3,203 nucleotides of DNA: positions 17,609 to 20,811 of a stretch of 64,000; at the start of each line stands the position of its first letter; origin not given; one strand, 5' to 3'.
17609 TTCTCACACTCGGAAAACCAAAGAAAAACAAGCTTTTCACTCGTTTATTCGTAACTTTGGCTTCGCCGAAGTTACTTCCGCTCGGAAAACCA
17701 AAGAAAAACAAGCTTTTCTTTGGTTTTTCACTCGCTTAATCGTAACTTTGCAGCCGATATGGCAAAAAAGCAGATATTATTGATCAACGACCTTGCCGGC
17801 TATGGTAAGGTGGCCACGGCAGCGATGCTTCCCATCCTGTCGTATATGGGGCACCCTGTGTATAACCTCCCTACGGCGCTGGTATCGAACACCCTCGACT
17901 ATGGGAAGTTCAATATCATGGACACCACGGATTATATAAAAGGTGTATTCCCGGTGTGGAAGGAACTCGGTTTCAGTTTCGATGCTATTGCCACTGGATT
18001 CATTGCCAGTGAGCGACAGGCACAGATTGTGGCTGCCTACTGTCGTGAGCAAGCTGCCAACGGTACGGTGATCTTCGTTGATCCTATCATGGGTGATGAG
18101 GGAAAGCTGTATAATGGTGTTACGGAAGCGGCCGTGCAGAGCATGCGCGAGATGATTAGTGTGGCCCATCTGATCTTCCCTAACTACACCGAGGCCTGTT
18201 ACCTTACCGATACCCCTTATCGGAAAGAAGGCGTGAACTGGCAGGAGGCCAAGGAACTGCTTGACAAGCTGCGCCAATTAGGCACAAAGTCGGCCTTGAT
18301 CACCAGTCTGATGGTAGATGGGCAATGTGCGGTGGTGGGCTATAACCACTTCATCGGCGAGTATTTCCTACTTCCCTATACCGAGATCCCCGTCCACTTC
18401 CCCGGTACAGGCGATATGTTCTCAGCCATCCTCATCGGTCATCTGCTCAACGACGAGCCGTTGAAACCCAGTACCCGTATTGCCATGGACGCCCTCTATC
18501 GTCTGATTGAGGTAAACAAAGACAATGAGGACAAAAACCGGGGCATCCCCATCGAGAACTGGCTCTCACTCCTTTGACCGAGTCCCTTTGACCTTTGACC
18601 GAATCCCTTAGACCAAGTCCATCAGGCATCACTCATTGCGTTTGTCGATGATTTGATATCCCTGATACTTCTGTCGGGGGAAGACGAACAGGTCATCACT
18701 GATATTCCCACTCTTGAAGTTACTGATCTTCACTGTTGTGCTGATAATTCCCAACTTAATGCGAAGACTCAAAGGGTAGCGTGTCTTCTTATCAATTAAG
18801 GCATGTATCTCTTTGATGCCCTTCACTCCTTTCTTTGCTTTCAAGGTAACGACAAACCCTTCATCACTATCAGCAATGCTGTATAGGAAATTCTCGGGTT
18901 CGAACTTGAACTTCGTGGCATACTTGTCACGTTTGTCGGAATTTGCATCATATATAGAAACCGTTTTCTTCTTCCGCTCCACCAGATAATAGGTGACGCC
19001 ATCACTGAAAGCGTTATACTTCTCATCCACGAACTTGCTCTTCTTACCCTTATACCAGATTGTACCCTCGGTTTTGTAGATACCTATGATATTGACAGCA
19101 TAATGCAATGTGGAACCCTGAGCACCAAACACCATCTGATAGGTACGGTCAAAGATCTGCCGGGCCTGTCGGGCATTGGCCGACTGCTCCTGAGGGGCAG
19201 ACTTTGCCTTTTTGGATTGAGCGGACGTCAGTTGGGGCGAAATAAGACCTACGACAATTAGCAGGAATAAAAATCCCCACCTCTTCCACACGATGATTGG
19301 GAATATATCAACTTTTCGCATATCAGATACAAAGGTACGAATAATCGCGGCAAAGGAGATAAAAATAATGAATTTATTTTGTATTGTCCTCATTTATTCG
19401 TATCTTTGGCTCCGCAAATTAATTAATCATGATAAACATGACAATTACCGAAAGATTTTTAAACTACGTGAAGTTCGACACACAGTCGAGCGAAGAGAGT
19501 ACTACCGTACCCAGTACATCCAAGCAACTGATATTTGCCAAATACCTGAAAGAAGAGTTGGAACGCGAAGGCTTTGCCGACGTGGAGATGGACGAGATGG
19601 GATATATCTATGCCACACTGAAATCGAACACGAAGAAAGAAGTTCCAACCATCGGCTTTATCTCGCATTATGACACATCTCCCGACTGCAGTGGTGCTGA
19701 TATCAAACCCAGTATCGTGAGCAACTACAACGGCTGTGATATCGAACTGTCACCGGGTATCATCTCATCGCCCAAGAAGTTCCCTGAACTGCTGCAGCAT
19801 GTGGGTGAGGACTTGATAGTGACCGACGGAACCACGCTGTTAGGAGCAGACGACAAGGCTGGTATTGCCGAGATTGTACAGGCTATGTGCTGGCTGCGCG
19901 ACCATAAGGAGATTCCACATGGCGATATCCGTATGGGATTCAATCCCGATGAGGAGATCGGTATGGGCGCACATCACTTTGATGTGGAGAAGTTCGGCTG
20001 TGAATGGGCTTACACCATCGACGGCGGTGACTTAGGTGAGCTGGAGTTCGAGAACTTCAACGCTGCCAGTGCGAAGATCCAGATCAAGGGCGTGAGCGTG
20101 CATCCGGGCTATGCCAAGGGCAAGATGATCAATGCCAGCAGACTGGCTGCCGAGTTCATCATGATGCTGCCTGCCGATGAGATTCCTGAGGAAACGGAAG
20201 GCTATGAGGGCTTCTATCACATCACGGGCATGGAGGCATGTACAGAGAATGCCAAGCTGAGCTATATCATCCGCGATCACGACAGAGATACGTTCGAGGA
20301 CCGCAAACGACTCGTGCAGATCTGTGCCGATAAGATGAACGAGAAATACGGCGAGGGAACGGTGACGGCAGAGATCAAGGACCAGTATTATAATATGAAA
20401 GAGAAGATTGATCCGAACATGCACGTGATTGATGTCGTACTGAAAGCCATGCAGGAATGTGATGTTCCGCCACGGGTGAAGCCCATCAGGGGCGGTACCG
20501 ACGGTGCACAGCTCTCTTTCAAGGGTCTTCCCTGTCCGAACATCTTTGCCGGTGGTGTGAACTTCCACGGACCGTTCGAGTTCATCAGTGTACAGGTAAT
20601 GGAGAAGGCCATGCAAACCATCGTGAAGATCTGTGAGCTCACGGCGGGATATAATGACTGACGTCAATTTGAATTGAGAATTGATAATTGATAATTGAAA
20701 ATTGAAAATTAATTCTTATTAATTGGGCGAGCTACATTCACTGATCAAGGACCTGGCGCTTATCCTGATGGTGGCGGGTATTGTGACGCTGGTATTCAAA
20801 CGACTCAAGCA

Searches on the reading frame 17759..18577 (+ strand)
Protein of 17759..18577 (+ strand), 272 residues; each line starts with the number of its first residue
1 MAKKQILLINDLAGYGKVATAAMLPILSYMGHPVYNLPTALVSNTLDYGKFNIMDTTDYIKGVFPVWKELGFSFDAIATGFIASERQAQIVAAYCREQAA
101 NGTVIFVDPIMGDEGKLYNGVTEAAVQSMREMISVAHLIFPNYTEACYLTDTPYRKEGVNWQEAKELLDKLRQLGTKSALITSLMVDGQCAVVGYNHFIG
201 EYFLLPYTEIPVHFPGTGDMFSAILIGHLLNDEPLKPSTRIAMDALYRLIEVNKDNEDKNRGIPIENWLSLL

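Call 38: find_encoding_contigs(protein=window:17759-18577:+, flank=600, max_places=10)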
Protein window:17759-18577:+ (272 aa): 23 contigs read that carry it; 6 places shown.
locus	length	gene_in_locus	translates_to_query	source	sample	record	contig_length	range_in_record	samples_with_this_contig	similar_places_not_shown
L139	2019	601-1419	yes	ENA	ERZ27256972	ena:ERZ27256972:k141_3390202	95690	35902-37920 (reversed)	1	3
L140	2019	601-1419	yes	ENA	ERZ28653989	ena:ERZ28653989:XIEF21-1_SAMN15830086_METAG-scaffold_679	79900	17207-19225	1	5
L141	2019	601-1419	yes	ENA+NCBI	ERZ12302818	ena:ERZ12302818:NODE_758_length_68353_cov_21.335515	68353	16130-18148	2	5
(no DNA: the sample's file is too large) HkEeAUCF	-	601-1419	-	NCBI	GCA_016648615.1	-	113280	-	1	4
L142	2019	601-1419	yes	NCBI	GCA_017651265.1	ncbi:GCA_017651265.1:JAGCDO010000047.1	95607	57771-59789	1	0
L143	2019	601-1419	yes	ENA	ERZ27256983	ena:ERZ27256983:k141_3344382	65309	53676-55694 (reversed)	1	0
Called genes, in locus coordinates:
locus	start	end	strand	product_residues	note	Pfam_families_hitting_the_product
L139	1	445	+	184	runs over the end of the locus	PF01174:SNO, PF07685:GATase_3 (weak), PF03575:Peptidase_S51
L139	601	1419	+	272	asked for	PF08543:Phos_pyr_kin, PF00294:PfkB (weak)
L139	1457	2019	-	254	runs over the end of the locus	-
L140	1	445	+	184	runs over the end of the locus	PF01174:SNO, PF07685:GATase_3, PF03575:Peptidase_S51 (weak)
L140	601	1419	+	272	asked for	PF08543:Phos_pyr_kin, PF00294:PfkB (weak)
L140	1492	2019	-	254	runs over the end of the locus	-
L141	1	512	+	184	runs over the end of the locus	PF01174:SNO, PF07685:GATase_3, PF03575:Peptidase_S51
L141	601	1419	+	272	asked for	PF08543:Phos_pyr_kin, PF00294:PfkB (weak)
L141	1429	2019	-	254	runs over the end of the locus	-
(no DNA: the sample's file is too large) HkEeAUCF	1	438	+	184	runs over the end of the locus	PF01174:SNO, PF07685:GATase_3 (weak), PF03575:Peptidase_S51 (weak)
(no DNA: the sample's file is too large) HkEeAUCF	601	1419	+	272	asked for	PF08543:Phos_pyr_kin, PF00294:PfkB (weak)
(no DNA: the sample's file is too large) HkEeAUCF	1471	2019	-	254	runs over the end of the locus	-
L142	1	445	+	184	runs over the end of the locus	PF01174:SNO, PF07685:GATase_3 (weak), PF03575:Peptidase_S51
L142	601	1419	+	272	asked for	PF08543:Phos_pyr_kin, PF00294:PfkB (weak)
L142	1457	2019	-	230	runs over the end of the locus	-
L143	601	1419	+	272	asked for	PF08543:Phos_pyr_kin, PF00294:PfkB (weak)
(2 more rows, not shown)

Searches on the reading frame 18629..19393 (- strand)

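Call 79: search_protein_families(library=pfam, proteins=[window:18629-19393:-])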
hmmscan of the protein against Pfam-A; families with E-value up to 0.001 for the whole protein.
window:18629-19393:- (254 aa): 1 family
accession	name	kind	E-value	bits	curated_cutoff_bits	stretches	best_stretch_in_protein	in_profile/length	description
PF16584.11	LolA_2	-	0.00079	19.8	26.8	0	71-213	5-149/152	Outer membrane lipoprotein carrier protein LolA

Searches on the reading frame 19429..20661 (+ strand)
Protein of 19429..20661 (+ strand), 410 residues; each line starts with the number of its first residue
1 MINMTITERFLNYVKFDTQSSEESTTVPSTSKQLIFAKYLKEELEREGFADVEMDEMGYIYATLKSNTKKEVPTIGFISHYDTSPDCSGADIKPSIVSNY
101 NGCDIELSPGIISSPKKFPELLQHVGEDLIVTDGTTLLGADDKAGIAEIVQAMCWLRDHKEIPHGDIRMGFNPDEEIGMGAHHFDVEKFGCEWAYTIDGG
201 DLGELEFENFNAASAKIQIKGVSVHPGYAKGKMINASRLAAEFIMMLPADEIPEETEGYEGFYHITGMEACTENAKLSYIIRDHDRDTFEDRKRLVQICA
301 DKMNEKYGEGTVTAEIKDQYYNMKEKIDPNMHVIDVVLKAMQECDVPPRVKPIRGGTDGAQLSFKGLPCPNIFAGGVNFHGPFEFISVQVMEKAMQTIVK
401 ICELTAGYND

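Call 79: search_protein_families(library=pfam, proteins=[window:19429-20661:+])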
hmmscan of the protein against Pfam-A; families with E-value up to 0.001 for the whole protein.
window:19429-20661:+ (410 aa): 3 families
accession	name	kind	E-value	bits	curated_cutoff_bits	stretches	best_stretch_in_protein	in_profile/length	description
PF07687.19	M20_dimer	-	8.6e-15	55.1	21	1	208-310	2-106/107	Peptidase dimerisation domain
PF01546.33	Peptidase_M20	-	1.3e-12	48.5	24.6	1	140-402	34-204/206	Peptidase family M20/M25/M40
PF05343.19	Peptidase_M42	-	0.00011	21.8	23.2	0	141-204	134-195/292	M42 glutamyl aminopeptidase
